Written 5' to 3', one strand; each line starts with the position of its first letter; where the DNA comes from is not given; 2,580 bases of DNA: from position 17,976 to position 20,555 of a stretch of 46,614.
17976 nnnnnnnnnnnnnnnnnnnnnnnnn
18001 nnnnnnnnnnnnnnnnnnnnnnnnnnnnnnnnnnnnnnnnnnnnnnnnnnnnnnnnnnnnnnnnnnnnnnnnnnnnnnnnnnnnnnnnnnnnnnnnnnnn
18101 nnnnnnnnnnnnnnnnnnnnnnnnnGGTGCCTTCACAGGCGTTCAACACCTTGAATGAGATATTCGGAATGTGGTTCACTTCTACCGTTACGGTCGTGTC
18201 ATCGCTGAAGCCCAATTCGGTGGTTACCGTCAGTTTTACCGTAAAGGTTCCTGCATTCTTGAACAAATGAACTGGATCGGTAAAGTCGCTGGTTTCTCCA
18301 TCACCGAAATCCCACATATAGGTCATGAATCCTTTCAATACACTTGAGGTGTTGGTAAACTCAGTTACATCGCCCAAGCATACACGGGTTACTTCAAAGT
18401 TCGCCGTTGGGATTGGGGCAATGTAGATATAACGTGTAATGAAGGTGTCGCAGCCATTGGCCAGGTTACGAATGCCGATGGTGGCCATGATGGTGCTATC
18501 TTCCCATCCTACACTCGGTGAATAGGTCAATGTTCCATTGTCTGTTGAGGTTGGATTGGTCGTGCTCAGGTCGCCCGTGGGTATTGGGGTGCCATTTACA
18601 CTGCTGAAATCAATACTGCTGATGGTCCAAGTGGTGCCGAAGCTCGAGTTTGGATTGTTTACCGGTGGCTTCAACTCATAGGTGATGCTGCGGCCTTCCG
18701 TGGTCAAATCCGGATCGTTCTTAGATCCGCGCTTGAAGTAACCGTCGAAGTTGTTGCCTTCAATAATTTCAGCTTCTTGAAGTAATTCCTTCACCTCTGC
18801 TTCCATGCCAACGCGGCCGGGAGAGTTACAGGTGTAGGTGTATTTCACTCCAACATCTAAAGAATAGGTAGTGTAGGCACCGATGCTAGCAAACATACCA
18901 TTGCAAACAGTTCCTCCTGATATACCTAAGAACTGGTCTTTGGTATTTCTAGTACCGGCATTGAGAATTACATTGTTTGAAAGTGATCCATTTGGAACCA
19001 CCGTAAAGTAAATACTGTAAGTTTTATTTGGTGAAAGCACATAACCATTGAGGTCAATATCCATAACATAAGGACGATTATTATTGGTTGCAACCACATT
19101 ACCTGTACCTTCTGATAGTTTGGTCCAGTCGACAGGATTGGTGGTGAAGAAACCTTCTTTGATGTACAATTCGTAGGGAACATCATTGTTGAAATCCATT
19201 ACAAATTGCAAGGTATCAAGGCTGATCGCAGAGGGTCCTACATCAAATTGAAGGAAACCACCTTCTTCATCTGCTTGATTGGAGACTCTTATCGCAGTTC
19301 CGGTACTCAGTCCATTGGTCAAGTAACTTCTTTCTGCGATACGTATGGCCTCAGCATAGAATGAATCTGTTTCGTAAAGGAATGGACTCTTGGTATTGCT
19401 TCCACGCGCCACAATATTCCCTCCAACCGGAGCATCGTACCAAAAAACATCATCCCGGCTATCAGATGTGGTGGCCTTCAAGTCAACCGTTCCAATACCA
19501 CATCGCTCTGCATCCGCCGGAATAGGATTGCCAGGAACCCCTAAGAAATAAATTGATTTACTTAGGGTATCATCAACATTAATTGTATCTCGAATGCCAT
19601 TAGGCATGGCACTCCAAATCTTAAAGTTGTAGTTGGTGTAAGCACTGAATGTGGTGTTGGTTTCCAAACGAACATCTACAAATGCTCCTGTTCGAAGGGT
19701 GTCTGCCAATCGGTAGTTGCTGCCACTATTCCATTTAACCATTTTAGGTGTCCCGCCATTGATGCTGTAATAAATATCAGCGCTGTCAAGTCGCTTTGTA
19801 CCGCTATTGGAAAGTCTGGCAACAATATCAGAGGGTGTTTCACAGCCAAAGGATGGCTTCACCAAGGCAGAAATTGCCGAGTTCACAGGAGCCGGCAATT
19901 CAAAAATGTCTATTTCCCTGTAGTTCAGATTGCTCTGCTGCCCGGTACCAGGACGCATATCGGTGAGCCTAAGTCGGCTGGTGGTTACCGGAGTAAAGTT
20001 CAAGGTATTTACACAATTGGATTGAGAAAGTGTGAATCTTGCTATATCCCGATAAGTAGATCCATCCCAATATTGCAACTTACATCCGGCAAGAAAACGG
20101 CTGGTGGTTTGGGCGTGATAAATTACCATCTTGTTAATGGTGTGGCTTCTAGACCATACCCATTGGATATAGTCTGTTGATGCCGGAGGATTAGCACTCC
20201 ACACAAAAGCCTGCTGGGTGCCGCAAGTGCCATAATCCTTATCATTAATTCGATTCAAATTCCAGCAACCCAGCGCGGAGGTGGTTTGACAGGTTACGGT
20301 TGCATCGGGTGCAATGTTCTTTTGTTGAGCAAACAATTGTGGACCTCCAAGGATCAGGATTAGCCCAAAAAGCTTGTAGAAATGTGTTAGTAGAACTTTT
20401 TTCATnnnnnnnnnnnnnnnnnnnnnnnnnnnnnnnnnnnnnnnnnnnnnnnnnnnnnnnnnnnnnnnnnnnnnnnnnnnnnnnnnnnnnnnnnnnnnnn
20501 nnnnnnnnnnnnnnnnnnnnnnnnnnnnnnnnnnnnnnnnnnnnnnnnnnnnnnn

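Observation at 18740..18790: In-frame conversion breakpoint within a single codon marks a module boundary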

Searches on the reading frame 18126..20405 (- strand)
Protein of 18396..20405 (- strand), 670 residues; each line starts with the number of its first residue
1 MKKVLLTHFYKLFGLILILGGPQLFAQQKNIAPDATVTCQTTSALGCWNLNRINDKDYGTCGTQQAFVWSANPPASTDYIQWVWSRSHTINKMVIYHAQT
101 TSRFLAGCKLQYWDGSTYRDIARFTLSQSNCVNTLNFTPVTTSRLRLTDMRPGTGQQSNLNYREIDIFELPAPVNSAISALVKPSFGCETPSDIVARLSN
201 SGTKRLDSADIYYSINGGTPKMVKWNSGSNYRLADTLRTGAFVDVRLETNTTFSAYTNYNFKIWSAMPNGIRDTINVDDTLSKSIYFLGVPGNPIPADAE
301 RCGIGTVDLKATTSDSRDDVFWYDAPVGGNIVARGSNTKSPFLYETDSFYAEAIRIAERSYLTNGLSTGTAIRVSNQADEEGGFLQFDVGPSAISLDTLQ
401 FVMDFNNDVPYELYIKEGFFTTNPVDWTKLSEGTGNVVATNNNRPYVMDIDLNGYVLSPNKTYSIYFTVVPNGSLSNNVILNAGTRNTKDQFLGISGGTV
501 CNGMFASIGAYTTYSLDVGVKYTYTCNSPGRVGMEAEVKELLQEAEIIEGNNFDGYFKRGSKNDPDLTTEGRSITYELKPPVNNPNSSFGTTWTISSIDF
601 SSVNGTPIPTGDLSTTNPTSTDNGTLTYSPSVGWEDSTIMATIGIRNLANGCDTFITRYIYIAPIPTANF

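Call 12: find_homologous_proteins(query=window:18408-20405:-)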
Query seq(666 aa) (666 aa): 3 proteins with E <= 0.001 among 8000 candidates.
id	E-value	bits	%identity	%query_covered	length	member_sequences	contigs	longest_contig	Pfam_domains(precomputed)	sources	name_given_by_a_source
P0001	7.1e-274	929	61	100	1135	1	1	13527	PF16820.12,PF00801.27,PF19081.7,PF18911.7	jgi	jgi:PKD repeat protein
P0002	3.9e-129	450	44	80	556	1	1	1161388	PF19081.7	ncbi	-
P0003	5.8e-66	242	50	38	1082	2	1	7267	PF00801.27,PF18962.8,PF18911.7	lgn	-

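Call 14: find_encoding_contigs(protein=P0001, flank=10000)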
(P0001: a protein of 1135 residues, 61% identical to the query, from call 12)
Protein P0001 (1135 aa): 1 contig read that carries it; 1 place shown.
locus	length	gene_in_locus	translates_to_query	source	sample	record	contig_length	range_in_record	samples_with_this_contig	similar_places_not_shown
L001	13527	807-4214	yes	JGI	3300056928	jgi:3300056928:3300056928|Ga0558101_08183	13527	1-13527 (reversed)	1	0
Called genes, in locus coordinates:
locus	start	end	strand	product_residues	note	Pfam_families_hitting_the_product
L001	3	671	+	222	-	?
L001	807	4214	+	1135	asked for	PF19081:Ig_7 (weak), PF18911:PKD_4, PF00801:PKD (weak), PF18911:PKD_4, PF00801:PKD, PF18911:PKD_4, PF00801:PKD (weak), PF18911:PKD_4, +1 more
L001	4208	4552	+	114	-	PF18962:Por_Secre_tail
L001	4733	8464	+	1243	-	PF19081:Ig_7, PF18911:PKD_4, PF00801:PKD (weak), PF18911:PKD_4, PF00801:PKD, PF18911:PKD_4, PF18911:PKD_4, PF18962:Por_Secre_tail, +2 more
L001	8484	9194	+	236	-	PF01243:PNPOx_N, PF10590:PNP_phzG_C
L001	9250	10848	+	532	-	PF00005:ABC_tran, PF02463:SMC_N (faint), PF13304:AAA_21 (faint), PF12848:ABC_tran_Xtn, PF00005:ABC_tran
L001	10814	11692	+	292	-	PF01145:Band_7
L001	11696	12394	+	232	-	PF01346:FKBP_N, PF00254:FKBP_C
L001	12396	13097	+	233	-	PF03575:Peptidase_S51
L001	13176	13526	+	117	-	?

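Call 15: find_encoding_contigs(protein=P0002, flank=10000)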
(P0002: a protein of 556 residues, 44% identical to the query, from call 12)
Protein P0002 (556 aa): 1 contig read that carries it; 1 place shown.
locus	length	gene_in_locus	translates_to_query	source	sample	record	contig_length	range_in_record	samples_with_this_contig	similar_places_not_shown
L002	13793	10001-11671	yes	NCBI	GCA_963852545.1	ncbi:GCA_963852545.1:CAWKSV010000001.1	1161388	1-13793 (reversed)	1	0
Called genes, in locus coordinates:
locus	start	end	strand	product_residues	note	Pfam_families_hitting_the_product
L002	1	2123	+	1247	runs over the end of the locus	PF19081:Ig_7, PF18911:PKD_4, PF00801:PKD, PF18911:PKD_4, PF11589:DUF3244 (weak), PF18962:Por_Secre_tail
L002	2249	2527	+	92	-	-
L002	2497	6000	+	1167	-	PF19081:Ig_7, PF18911:PKD_4, PF00801:PKD, PF18911:PKD_4, PF11589:DUF3244 (weak), PF18962:Por_Secre_tail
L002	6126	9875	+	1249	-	PF19081:Ig_7, PF18911:PKD_4, PF00801:PKD, PF18911:PKD_4, PF11589:DUF3244 (weak), PF18962:Por_Secre_tail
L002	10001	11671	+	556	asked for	PF19081:Ig_7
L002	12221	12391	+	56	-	-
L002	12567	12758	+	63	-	PF18911:PKD_4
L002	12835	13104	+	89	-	-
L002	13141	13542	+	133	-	-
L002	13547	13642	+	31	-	-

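Call 33: search_protein_representatives(protein=window:18396-20405:-)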
Query: 670 residues. Proteins with E-value up to 0.001 (for the whole library): 693; up to 1e-10: 383; up to 1e-30: 101. The best 150 are listed.
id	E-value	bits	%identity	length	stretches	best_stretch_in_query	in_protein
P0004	0.0e+00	1198.7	78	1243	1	12-670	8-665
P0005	1.7e-156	539.0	43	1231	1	26-670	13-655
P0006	3.0e-119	415.9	42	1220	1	25-670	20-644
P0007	2.4e-115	403.0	37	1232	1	26-670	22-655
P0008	1.9e-108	380.2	36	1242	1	3-667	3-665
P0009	4.1e-104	365.9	38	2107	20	289-357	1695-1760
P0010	8.8e-99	348.3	35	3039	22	292-353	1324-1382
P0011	1.5e-92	327.6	35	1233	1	8-670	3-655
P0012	1.5e-83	298.0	38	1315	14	286-355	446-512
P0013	8.7e-82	292.1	32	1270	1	6-665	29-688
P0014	9.7e-81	288.7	34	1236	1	9-670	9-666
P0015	2.4e-79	284.1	33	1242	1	19-670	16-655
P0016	5.0e-78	279.7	33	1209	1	44-670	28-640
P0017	2.6e-75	270.7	36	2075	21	292-354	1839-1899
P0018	1.1e-68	248.8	38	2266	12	287-351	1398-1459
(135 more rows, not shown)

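Call 37: predict_structure(alignment_id=A1)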
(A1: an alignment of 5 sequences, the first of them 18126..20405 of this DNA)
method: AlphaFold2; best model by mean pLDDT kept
length: 760 residues; sequences in the alignment: 5
mean_pLDDT: 44.1   pTM: 0.28
mean pLDDT of the five models: 44.1, 44.1, 43.2, 43.0, 41.9
residues with pLDDT >= 90: 0; 70-90: 79; 50-70: 187; < 50: 494
segments of 3 or more residues with pLDDT < 50: 1-27, 58-60, 63-76, 155-159, 171-192, 201-204, 229-231, 238-241, 251-261, 266-384, 386-394, 438-445, 472-573, 575-591, 602-610, 615-624, 632-638, 649-760
pLDDT, mean of each block of 10 residues (from residue 1): 34 28 41 79 58 54 48 56 77 72 67 81 71 73 82 52 68 45 39 55 52 60 61 49 58 42 47 25 22 25 31 37 32 40 29 26 22 26 46 49 56 67 64 61 51 59 62 41 28 25 25 24 22 23 20 23 28 45 33 53 46 50 51 49 50 44 33 27 27 27 29 31 35 32 30 26
secondary structure, 60 per line:
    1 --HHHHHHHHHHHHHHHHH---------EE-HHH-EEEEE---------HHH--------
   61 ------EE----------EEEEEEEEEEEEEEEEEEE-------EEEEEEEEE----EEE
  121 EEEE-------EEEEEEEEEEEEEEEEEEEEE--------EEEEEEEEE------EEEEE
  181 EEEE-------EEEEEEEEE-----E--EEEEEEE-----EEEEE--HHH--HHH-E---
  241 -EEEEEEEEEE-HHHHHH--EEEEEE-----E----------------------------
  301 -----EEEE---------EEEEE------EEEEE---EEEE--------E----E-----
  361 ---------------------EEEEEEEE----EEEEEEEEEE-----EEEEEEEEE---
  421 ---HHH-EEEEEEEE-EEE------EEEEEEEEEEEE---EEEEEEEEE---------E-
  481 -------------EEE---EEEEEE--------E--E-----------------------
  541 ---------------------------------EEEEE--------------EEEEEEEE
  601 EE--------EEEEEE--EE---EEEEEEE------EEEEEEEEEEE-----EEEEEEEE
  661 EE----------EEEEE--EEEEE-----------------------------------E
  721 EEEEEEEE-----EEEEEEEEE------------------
elements in order (helices of 4 or more, strands of 3 or more residues): H3-19 E36-40 E79-97 E105-113 E118-124 E132-152 E161-169 E176-184 E192-200 E209-215 E221-225 E242-251 H253-258 E261-266 E306-309 E319-323 E330-334 E338-341 E382-389 E394-403 E409-417 E428-435 E437-439 E446-457 E461-469 E494-496 E500-505 E574-578 E593-602 E611-616 E624-630 E637-647 E653-662 E673-677 E680-684 E720-728 E734-742

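Call 44: find_encoding_contigs(protein=P0005, flank=10000, max_places=3)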
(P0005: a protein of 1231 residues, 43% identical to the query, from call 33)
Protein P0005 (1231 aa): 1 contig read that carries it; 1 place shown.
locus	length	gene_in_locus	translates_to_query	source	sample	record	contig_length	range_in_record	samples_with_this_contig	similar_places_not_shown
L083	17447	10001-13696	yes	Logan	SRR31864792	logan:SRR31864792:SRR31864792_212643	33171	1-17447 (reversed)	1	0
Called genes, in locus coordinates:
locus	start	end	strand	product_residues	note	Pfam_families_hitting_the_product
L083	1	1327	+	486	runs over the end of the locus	PF00089:Trypsin, PF13365:Trypsin_2, PF14685:PDZ_Tricorn (faint), PF00595:PDZ, PF13180:PDZ_2, PF17820:PDZ_6 (weak)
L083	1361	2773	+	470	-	PF00753:Lactamase_B, PF16661:Lactamase_B_6 (weak), PF10996:Beta-Casp, PF07521:RMMBL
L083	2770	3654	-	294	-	PF01513:NAD_kinase, PF20143:NAD_kinase_C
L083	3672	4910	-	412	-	-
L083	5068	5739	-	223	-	PF00571:CBS (faint)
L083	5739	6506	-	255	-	PF00561:Abhydrolase_1, PF12697:Abhydrolase_6, PF12146:Hydrolase_4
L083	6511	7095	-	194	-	PF00117:GATase, PF07722:Peptidase_C26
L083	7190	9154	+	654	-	PF00676:E1_dh, PF13292:DXP_synthase_N (weak), PF02779:Transket_pyr, PF02780:Transketolase_C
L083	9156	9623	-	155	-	-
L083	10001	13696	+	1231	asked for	PF19081:Ig_7 (weak), PF18911:PKD_4, PF00801:PKD, PF18911:PKD_4, PF00801:PKD (weak), PF18911:PKD_4, PF18962:Por_Secre_tail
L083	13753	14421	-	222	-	PF09365:DUF2461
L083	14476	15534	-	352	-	PF10604:Polyketide_cyc2, PF06445:GyrI-like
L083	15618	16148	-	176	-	PF00085:Thioredoxin, PF00578:AhpC-TSA, PF08534:Redoxin, PF13905:Thioredoxin_8 (weak)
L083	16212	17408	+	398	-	PF01266:DAO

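Call 46: search_solved_structures(query=A3, max_evalue=0.01)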
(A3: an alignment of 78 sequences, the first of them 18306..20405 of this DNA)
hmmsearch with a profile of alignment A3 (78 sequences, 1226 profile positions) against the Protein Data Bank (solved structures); distinct sequences matched with E-value up to 0.01: 29.
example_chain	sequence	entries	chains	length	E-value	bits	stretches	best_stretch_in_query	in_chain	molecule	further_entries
9flp_A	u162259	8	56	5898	1.9e-126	426.7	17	794-1060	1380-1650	The grappling hook protein A in the bacterium Aureispira sp. CCB-QB1 | The grappling hook protein A (GhpA) in the bacterium Aureispira sp. CCB-QB1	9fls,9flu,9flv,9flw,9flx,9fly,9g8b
9lqj_A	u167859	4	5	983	2.6e-24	88.4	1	679-1053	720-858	Collagenase ColH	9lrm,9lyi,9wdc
9lrk_A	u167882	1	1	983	2.6e-24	88.4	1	679-1053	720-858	Collagenase ColH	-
4l9d_A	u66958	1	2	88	1.3e-13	52.9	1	976-1056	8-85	Protease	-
4jrw_A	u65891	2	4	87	4.4e-13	51.2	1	662-731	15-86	Collagenase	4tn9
4u6t_A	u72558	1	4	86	6.4e-13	50.6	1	907-972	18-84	ColH protein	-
4u7k_A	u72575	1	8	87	6.6e-13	50.6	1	907-972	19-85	ColH protein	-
4aqo_A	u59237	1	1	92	6.9e-13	50.5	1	662-730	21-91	COLLAGENASE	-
8glk_D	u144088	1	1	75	8.5e-13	50.2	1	1148-1225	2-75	Endonuclease I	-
2y72_A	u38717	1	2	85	1.1e-12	49.9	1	664-730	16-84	COLLAGENASE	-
6aem_A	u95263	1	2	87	2e-12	49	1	1056-1134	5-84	PKD domain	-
1l0q_A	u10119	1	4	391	3.9e-12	48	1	895-971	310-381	Surface layer protein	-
5jvk_A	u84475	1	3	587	4e-11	44.7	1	1138-1224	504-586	Uncharacterized protein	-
2y3u_A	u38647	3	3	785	6.3e-11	44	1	664-730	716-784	COLLAGENASE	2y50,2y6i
2c26_A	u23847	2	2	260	6.4e-11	44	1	649-732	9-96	ENDOGLUCANASE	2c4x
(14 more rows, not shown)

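Call 47: predict_structure(alignment_id=A3)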
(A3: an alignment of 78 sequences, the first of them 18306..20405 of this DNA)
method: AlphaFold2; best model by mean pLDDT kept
length: 700 residues; sequences in the alignment: 78
mean_pLDDT: 92.4   pTM: 0.71
mean pLDDT of the five models: 92.4, 91.8, 91.6, 91.4, 91.2
residues with pLDDT >= 90: 558; 70-90: 112; 50-70: 22; < 50: 8
segments of 3 or more residues with pLDDT < 50: 20-25
pLDDT, mean of each block of 10 residues (from residue 1): 59 64 62 96 91 90 93 93 92 96 96 93 95 94 96 93 95 91 91 96 93 98 92 88 96 96 97 92 95 97 97 97 93 97 98 96 84 78 96 95 91 97 97 92 88 93 97 81 93 94 95 95 96 97 96 96 97 97 97 97 97 97 97 95 97 97 92 84 88 81
secondary structure, 60 per line:
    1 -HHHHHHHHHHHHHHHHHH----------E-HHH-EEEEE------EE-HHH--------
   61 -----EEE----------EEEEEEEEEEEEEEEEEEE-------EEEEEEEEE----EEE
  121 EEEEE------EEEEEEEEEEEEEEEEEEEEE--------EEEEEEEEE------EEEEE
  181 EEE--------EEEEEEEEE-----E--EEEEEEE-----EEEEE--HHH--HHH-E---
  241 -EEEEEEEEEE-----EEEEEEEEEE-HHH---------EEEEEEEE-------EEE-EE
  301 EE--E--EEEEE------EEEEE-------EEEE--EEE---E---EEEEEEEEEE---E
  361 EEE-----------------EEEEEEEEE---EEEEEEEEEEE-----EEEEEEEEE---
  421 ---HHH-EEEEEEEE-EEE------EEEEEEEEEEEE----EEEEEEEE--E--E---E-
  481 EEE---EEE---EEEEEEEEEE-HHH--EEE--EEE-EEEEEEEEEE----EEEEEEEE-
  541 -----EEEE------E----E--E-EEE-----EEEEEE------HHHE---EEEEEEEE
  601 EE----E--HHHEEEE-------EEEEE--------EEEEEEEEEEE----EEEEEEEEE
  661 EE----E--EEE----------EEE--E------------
elements in order (helices of 4 or more, strands of 3 or more residues): H2-19 E36-40 E66-68 E79-97 E105-113 E118-125 E132-152 E161-169 E176-183 E192-200 E209-215 E221-225 E242-251 E257-266 E280-287 E295-297 E299-302 E308-312 E319-323 E331-334 E337-339 E347-356 E360-363 E381-389 E393-403 E409-417 E428-435 E437-439 E446-457 E462-469 E481-483 E487-489 E493-502 E509-511 E514-516 E518-527 E532-539 E546-549 E566-568 E574-579 E593-602 E613-616 E624-628 E637-647 E652-662 E670-672 E683-685

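Call 51: fold_search(model_id=the predicted structure, library=pdb)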
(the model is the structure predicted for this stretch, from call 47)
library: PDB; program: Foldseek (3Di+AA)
matches with E <= 10: 1724; with E <= 0.001: 112
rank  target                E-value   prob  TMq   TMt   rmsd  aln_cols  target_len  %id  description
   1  8cml_E                3.6e-09  1.00  0.14  0.14  45.2       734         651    8  Cryo-EM structure of complement C5 in complex with nanobodies UNbC5-1 and UNbC5-2 (released 2023-09-27)
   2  9fly_A                4.7e-09  1.00  0.17  0.14  69.1       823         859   10  CryoEM structure of the base (4151-5009) in the grappling hook protein A (GhpA) in the bacterium Aureispira sp. CCB-QB (released 2024-10-16)
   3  9flw_A                1.9e-08  1.00  0.16  0.21  41.7       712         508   12  CryoEM structure of the fragment-6 (3571-4078) in the grappling hook protein A (GhpA) in the bacterium Aureispira sp.  (released 2024-10-16)
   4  8ayh_C                2.7e-08  1.00  0.14  0.15  45.8       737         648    9  Structure of Complement C5 in Complex with small molecule inhibitor and CVF (released 2022-12-21)
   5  9u61_E                3.5e-08  0.99  0.12  0.07  40.1       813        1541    7  CP/MBL pathways C3 convertase C4b2a and C3 complex (released 2026-01-14)
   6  6xlr                  3.9e-08  1.00  0.17  0.18  31.5       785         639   11  The 1.23 Angstrom crystal structure of galactose oxidase variant with genetically incorporated Cl2-Tyr272 (released 2021-02-03)
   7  9g43_A                4.7e-08  1.00  0.17  0.19  29.0       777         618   11  Crystal structure of a galactose oxidase from Pseudoarthrobacter siccitolerans (released 2025-07-23)
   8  9flp_A                4.7e-08  1.00  0.16  0.13  52.2       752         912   10  CryoEM structure of the neck (1403-2314) in the grappling hook protein A (GhpA) in the bacterium Aureispira sp. CCB-QB (released 2024-10-16)
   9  8ayr_A                1.1e-07  1.00  0.17  0.17  19.4       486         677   10  Sialidases and Fucosidases of Akkermansia muciniphila are key for rapid growth on colonic mucin and nutrient sharing a (released 2023-03-01)
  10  9g8h_A                1.2e-07  1.00  0.17  0.19  29.1       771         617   11  Crystal structure of a galactose oxidase in complex with galactose (released 2025-08-06)
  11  8ayr_B                1.3e-07  1.00  0.16  0.17  18.5       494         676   12  Sialidases and Fucosidases of Akkermansia muciniphila are key for rapid growth on colonic mucin and nutrient sharing a (released 2023-03-01)
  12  9qk2_F                1.4e-07  1.00  0.13  0.14  38.2       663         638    8  Structure of the Complement classical and lectin pathway C3 convertase in complex with substrate C3 (released 2025-12-24)
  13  8s3o_A                3.3e-07  0.94  0.10  0.06  39.1       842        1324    8  Structure of native human CD109 (released 2025-03-05)
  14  9u5z_E                4.8e-07  0.91  0.10  0.05  41.4       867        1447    8  C3 convertases zymogen C4b2 in activation state (released 2026-01-14)
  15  9u60_E                8.1e-07  0.98  0.13  0.08  38.6       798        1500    8  C3 convertases zymogen C4b2 in loading state (released 2026-01-14)
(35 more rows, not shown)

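Call 58: find_encoding_contigs(protein=P0006, flank=10000, max_places=2)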
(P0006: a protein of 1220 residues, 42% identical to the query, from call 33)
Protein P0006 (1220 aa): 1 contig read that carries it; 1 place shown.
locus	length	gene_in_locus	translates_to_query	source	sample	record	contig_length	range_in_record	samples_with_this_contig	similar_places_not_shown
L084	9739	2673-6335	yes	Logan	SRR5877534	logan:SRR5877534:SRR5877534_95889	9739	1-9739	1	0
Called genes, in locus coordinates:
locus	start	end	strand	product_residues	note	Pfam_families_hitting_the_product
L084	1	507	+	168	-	?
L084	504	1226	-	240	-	-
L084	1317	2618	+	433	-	PF02881:SRP54_N, PF09439:SRPRB (faint), PF13401:AAA_22 (weak), PF00448:SRP54, PF13207:AAA_17 (weak), PF02978:SRP_SPB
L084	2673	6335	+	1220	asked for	PF19081:Ig_7 (weak), PF18911:PKD_4, PF00801:PKD (weak), PF18911:PKD_4, PF18962:Por_Secre_tail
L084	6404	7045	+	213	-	PF12766:Pyridox_oxase_2 (weak), PF01243:PNPOx_N, PF10590:PNP_phzG_C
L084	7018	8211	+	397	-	-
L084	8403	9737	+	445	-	?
